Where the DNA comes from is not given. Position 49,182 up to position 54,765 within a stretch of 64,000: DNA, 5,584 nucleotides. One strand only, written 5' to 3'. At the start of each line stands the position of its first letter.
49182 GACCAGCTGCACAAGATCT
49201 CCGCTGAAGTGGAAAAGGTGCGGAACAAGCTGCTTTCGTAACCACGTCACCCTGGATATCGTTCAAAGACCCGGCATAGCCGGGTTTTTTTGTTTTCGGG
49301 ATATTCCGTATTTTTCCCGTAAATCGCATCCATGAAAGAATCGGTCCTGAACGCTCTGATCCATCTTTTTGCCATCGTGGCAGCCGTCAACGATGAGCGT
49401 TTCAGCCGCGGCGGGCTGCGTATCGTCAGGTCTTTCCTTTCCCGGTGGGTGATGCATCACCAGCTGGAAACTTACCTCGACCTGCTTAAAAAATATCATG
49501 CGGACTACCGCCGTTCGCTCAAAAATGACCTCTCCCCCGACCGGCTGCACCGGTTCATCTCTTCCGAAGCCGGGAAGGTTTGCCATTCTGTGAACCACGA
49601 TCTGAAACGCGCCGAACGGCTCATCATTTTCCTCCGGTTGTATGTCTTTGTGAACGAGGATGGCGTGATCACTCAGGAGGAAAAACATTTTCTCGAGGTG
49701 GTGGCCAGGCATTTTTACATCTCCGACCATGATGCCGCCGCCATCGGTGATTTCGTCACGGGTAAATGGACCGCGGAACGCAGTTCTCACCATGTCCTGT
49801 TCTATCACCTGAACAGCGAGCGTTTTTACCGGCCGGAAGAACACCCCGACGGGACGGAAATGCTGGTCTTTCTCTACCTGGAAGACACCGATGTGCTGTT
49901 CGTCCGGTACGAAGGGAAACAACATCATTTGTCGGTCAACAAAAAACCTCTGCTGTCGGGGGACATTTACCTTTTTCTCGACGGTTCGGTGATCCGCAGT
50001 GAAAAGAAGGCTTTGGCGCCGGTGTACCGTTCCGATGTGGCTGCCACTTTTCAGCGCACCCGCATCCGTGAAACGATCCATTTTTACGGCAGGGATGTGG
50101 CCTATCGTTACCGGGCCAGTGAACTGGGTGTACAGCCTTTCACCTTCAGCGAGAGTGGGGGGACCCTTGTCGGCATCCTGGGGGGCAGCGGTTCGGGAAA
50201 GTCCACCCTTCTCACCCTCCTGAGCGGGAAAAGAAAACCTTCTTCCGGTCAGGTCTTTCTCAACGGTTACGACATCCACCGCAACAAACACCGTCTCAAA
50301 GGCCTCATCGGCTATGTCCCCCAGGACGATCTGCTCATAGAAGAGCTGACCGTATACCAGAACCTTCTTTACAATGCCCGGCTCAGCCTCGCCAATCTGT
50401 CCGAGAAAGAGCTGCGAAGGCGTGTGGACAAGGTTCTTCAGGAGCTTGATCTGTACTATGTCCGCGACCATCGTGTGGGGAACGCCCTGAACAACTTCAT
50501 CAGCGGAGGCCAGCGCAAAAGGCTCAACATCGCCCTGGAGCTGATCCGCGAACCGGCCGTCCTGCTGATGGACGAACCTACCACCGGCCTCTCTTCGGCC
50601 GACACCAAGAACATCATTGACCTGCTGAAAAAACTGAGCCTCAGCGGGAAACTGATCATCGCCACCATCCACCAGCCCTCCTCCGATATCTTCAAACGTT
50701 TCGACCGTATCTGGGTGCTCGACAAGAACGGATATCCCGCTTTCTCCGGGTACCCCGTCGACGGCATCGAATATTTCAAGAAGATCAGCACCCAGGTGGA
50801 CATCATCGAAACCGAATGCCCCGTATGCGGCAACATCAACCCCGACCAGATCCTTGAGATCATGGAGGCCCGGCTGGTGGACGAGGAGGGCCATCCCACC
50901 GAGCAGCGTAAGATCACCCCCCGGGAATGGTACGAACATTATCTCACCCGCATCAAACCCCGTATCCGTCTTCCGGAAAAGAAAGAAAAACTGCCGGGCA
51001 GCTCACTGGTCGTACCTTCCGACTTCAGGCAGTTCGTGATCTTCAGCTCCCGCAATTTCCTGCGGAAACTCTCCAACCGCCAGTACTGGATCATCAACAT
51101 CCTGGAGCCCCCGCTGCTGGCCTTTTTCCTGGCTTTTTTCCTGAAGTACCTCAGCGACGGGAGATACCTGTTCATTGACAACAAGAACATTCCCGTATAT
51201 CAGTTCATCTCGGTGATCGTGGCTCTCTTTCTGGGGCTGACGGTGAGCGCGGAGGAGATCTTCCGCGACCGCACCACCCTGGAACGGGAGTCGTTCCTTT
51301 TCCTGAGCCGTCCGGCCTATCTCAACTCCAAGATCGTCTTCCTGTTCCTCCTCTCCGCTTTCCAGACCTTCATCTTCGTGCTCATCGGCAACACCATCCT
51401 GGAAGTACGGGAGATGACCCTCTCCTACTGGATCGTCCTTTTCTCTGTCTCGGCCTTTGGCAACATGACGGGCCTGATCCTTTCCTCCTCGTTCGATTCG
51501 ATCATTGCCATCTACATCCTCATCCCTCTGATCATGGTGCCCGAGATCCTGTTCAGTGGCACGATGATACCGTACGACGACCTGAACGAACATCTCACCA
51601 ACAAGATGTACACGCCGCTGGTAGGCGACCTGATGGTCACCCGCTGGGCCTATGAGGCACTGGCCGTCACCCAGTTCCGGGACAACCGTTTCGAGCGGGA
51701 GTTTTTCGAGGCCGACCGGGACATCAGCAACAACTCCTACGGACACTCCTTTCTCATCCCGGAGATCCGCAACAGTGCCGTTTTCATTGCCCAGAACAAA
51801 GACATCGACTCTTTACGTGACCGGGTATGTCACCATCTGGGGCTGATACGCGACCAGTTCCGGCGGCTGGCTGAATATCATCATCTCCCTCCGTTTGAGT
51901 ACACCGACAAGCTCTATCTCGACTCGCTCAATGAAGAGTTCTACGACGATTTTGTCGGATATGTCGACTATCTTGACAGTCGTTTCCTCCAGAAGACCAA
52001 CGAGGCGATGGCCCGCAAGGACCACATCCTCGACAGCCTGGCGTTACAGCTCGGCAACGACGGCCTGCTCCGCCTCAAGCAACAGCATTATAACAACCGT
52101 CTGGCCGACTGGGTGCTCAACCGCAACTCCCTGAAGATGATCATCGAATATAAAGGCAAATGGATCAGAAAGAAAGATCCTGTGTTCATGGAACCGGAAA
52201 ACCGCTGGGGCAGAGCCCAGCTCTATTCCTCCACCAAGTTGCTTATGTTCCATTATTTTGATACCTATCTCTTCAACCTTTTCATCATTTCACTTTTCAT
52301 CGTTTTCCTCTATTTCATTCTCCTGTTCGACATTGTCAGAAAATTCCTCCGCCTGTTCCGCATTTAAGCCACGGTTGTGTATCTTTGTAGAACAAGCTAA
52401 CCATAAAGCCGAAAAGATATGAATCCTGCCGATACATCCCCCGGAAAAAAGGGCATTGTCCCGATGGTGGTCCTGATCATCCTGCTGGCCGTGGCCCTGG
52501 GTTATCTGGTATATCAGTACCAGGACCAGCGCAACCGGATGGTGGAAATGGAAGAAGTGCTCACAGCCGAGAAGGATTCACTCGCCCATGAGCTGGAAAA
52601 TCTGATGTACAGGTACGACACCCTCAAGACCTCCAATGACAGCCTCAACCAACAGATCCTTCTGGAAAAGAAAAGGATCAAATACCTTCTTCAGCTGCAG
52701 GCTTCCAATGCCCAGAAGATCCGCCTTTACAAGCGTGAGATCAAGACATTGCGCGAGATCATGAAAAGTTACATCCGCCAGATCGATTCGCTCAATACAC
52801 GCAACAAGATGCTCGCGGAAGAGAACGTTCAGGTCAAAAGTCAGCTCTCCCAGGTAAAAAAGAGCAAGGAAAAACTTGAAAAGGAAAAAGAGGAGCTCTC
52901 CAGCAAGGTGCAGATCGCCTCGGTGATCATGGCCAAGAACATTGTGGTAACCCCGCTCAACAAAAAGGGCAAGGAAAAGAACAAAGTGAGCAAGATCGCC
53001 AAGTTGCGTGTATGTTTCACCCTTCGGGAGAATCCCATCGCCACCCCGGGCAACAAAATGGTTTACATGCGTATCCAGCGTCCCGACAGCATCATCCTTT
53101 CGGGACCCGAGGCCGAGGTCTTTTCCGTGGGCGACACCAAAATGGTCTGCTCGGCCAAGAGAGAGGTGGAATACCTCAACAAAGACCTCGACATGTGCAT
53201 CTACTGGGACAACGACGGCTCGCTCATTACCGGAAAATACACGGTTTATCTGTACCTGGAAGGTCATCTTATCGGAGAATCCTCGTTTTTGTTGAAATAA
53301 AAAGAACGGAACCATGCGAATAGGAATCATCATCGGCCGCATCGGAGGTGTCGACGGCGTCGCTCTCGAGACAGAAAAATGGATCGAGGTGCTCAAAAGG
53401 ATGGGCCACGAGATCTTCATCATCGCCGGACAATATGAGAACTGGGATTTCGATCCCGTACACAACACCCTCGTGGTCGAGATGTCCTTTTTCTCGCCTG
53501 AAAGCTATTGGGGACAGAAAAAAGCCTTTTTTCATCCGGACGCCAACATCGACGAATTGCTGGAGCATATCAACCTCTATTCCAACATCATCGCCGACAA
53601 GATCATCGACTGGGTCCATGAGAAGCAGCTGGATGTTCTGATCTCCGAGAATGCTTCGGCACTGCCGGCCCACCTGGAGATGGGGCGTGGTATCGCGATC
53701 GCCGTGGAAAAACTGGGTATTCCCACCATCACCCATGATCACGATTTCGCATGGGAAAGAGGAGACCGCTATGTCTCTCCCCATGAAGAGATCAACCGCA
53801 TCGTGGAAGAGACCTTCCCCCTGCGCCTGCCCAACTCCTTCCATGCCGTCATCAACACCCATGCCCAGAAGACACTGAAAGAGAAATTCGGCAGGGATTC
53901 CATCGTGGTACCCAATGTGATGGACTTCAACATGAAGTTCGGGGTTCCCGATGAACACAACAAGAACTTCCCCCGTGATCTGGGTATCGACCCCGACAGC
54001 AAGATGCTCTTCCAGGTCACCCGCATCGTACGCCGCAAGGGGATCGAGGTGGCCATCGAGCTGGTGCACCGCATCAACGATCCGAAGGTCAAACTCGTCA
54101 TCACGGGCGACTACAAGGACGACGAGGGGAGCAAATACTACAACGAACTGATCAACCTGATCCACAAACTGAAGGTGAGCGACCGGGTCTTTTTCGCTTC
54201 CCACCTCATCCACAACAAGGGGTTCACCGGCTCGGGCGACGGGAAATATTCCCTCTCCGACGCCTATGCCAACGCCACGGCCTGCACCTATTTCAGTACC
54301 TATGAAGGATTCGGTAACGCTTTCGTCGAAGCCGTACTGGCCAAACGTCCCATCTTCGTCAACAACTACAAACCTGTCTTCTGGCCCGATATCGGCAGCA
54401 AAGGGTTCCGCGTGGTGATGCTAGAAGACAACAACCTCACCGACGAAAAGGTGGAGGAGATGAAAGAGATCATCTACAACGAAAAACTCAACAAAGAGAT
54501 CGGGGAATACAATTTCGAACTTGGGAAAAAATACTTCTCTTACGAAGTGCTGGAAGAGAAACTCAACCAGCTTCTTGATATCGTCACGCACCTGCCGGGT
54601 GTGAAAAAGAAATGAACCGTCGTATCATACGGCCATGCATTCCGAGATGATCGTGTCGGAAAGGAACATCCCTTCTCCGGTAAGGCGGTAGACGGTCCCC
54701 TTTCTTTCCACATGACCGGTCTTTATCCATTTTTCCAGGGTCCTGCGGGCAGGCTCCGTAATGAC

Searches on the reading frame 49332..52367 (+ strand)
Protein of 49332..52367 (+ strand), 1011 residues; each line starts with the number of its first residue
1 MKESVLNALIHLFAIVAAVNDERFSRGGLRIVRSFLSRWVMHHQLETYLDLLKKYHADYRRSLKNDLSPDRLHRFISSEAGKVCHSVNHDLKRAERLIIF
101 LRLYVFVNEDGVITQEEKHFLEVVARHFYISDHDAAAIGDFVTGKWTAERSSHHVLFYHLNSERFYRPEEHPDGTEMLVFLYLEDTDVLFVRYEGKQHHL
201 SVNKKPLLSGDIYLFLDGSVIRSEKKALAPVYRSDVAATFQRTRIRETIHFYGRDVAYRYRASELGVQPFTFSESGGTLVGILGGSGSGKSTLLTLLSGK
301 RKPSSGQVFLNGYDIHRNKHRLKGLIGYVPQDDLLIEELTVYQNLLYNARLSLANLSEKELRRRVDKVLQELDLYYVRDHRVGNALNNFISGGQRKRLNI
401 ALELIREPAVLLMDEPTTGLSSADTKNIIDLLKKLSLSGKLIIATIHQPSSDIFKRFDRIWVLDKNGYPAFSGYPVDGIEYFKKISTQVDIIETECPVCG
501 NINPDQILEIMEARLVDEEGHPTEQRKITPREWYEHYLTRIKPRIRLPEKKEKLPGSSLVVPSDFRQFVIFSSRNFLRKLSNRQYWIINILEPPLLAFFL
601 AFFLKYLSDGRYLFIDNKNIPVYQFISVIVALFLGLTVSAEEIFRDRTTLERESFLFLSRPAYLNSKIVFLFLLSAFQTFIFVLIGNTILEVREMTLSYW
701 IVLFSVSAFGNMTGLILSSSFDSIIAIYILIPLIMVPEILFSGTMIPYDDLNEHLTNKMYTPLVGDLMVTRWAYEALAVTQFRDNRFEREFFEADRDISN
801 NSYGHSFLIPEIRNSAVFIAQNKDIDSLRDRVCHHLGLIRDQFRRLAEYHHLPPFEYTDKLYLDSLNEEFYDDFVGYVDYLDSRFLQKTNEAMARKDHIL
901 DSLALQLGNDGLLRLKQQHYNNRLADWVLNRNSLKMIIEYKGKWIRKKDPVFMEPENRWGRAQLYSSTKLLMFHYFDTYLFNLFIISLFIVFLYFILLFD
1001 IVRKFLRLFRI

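Call 11: search_protein_families(library=ncbifam, proteins=[window:49332-52367:+], max_evalue=0.001)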
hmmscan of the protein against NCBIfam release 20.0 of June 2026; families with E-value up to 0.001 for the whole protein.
window:49332-52367:+ (1011 aa): 184 families (the best 25 are shown)
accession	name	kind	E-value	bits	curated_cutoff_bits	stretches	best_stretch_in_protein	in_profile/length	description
TIGR00955.1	3a01204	subfamily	2.4e-66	224.6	736.35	1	276-788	50-558/617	pigment precursor permease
TIGR00956.1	3a01205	subfamily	4.8e-41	140.5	1959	1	277-473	789-986/1394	pleiotropic drug resistance family protein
TIGR01188.1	drrA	subfamily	8.7e-38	130.3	312.45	1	270-465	12-199/302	daunorubicin resistance ABC transporter, ATP-binding protein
TIGR02673.1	FtsE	equivalog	1.8e-31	109.5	264.85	1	255-449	6-197/214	cell division ATP-binding protein FtsE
TIGR03375.1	type_I_sec_LssB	subfamily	2.1e-31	108.9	693.1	1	230-465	447-676/696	type I secretion system permease/ATPase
TIGR03608.1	L_ocin_972_ABC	subfamily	5.8e-31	107.6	254.85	1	270-460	17-203/206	putative bacteriocin export ABC transporter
TIGR02857.1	CydD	equivalog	4.4e-30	105.1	435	1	248-463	321-529/529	thiol reductant ABC exporter subunit CydD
TIGR03864.1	PQQ_ABC_ATP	hypoth_equivalog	1.1e-29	103.6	302.25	1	256-442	7-185/236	ABC transporter, ATP-binding subunit, PQQ-dependent alcohol dehydrogenase system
NF033858.1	ABC2_perm_RbbA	equivalog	2.2e-28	98.7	1050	1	266-443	281-451/909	ribosome-associated ATPase/putative transporter RbbA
TIGR04521.1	ECF_ATPase_2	equivalog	3.7e-28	98.4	330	1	268-477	22-231/279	energy-coupling factor transporter ATPase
TIGR00968.1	3a0106s01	subfamily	1.3e-27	96.8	342.75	1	274-463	23-204/237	sulfate ABC transporter ATP-binding protein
TIGR01166.1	cbiO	subfamily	6.4e-27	94.2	211.8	1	272-447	13-185/190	cobalt ABC transporter, ATP-binding protein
TIGR02315.1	ABC_phnC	equivalog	1.8e-26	93.1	266.1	1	257-457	8-212/243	phosphonate ABC transporter ATP-binding protein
TIGR03522.1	GldA_ABC_ATP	equivalog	2.2e-26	93.1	402.6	1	265-445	16-189/301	gliding motility-associated ABC transporter ATP-binding subunit GldA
NF010157.0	PRK13636.1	equivalog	4.2e-26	91.8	463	1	254-445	9-199/285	cobalt transporter ATP-binding subunit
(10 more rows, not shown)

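Call 12: search_protein_families(library=pfam, proteins=[window:49332-52367:+], max_evalue=0.001)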
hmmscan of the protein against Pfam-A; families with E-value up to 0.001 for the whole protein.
window:49332-52367:+ (1011 aa): 2 families
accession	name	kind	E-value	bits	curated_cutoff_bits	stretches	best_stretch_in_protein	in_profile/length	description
PF00005.33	ABC_tran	-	2.3e-31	109.7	25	1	270-418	4-137/137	ABC transporter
PF01061.29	ABC2_membrane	-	1.7e-16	60.8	26.9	1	566-782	1-211/211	ABC-2 type transporter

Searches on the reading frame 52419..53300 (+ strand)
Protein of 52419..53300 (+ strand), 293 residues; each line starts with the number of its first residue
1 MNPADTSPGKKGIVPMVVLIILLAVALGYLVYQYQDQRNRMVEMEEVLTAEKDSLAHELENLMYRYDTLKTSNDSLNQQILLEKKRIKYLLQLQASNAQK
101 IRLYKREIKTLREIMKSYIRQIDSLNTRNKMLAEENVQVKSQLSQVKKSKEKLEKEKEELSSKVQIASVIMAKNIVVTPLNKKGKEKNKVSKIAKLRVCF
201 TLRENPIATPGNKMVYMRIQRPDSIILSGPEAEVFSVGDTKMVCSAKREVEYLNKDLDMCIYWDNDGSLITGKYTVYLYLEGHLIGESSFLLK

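Call 11: search_protein_families(library=ncbifam, proteins=[window:52419-53300:+], max_evalue=0.001)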
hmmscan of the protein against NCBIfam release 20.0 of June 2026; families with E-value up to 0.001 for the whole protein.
window:52419-53300:+ (293 aa): 2 families
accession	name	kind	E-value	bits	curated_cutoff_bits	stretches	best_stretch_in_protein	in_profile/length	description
TIGR02168.1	SMC_prok_B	equivalog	0.00017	19.5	567.35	1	36-166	337-467/1181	chromosome segregation protein SMC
NF045487.1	ASRP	equivalog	0.00053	18.7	300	1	36-190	142-296/593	archaea-specific SMC-related protein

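Call 12: search_protein_families(library=pfam, proteins=[window:52419-53300:+], max_evalue=0.001)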
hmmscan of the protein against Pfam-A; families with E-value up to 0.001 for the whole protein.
window:52419-53300:+ (293 aa): 1 family
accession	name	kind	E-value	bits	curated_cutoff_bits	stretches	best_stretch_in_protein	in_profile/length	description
PF14197.11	Cep57_CLD_2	-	0.00046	20.7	27.1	0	106-163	3-60/67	Centrosome localisation domain of PPC89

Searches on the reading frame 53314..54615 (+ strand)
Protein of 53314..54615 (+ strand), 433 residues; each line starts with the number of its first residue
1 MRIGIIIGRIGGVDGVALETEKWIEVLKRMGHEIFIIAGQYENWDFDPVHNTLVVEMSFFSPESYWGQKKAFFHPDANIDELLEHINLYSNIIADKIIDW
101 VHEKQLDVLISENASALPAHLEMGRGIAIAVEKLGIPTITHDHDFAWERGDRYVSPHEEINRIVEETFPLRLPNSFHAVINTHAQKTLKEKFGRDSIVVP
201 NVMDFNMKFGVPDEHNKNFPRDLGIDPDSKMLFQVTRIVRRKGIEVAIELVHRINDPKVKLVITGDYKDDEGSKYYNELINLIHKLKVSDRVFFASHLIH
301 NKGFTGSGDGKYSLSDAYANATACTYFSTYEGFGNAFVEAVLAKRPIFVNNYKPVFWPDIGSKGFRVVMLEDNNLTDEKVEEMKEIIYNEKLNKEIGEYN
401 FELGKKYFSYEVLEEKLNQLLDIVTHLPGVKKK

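Call 11: search_protein_families(library=ncbifam, proteins=[window:53314-54615:+], max_evalue=0.001)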
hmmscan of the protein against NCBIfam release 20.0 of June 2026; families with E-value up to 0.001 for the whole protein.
window:53314-54615:+ (433 aa): 13 families
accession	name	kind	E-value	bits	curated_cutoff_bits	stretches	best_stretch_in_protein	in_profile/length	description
NF041101.1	manno_glu_gly_synth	equivalog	8.2e-63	212.6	640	1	1-420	1-430/431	mannosylglucosylglycerate synthase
NF041010.1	glycosy_Agl16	equivalog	3.3e-10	39.4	575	1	215-407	168-335/352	glycosylation protein Agl16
TIGR04047.1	MSMEG_0565_glyc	hypoth_equivalog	1.3e-08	34.4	259.85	1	178-355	143-311/373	MSMEG_0565 family glycosyltransferase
NF038295.1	EPS_HpsP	equivalog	4.7e-08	32.4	550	1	197-417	179-380/388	hormogonium polysaccharide biosynthesis glycosyltransferase HpsP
NF050063.1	ProtGlycPglJ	equivalog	6.6e-07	28.9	500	1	225-412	190-355/363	N-acetylgalactosamine-N,N'-diacetylbacillosaminyl-diphospho-undecaprenol 4-alpha-N-acetylgalactosaminyltransferase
NF038255.1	exopoly_VpsD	equivalog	9.1e-07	28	300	1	235-351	209-313/381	VpsD family glycosyltransferase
TIGR02149.1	glgA_Coryne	subfamily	5.4e-06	25.8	302.4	1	198-420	173-386/391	glycogen synthase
NF047684.1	TeichurnBiosyTuaC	equivalog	4.1e-05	22.7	550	1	175-269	167-258/391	teichuronic acid biosynthesis protein TuaC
NF012028.0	PRK15484.1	subfamily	6.5e-05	22.2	618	1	197-287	164-256/380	lipopolysaccharide N-acetylglucosaminyltransferase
NF038298.1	EPS_HpsO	equivalog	0.00021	20.2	575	1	181-410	154-373/388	hormogonium polysaccharide biosynthesis glycosyltransferase HpsO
NF053513.1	Gtran_IagA_BgsA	equivalog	0.00026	20.1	460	1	195-390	128-300/333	LTA glycolipid anchor biosynthesis glycosyltransferase, IagA/BgsA family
TIGR03449.1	mycothiol_MshA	equivalog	0.00049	19.1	462.5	1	206-349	198-332/406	D-inositol-3-phosphate glycosyltransferase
NF041139.1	TreT_Thcocales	equivalog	0.00061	18.7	775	0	223-423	223-408/412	trehalose synthase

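Call 12: search_protein_families(library=pfam, proteins=[window:53314-54615:+], max_evalue=0.001)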
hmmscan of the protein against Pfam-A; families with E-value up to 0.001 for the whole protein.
window:53314-54615:+ (433 aa): 2 families
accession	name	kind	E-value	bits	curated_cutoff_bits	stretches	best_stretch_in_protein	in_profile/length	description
PF00534.26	Glycos_transf_1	-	1.2e-16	61.1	26.4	1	218-400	4-169/172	Glycosyl transferases group 1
PF13692.12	Glyco_trans_1_4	-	1.3e-09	38.8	27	1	232-353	4-109/142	Glycosyl transferases group 1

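Call 70: search_solved_structures(query=window:53314-54615:+, max_evalue=0.001)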
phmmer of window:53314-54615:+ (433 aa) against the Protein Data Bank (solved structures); distinct sequences matched with E-value up to 0.001: 1.
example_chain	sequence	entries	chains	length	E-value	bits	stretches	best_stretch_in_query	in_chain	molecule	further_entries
6kih_A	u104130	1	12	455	0.00084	21.5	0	222-373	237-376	Tll1590 protein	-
